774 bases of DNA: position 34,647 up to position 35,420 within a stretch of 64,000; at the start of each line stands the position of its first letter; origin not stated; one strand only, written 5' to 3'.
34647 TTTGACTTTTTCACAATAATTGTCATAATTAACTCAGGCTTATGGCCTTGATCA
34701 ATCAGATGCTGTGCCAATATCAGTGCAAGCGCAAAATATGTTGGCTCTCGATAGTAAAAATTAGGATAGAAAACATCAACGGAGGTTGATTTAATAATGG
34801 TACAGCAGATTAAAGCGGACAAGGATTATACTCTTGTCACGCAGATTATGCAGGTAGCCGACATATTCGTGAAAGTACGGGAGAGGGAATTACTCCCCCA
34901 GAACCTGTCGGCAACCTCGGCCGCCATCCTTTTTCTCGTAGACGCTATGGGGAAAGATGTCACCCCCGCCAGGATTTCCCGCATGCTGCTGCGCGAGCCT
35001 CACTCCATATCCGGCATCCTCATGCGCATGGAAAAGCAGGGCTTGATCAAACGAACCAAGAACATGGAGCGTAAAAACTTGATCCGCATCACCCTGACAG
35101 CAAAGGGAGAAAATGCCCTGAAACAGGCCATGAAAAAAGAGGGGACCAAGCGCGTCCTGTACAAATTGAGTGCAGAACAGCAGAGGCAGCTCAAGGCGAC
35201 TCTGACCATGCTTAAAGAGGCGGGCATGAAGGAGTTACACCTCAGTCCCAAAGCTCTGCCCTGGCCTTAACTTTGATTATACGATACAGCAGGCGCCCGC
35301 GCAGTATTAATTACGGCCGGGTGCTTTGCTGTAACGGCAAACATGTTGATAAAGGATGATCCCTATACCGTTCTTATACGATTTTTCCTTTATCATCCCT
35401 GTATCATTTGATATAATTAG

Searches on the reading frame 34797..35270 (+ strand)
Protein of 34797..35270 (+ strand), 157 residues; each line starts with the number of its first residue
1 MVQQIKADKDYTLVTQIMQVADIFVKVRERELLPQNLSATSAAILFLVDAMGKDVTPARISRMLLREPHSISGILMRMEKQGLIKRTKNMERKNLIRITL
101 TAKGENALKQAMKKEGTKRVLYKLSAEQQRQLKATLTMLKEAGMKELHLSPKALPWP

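Call 8: search_protein_families(library=pfam, proteins=[window:34797-35270:+])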
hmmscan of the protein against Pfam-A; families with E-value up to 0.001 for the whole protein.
window:34797-35270:+ (157 aa): 3 families
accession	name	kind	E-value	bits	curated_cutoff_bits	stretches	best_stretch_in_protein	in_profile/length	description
PF12802.13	MarR_2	-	2.3e-07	31.3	27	1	36-88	2-54/61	MarR family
PF13463.12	HTH_27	-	9.9e-06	26.2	22.2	1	37-104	1-68/68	Winged helix DNA-binding domain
PF01047.28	MarR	-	1.3e-05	25.4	24.6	1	37-89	1-52/59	MarR family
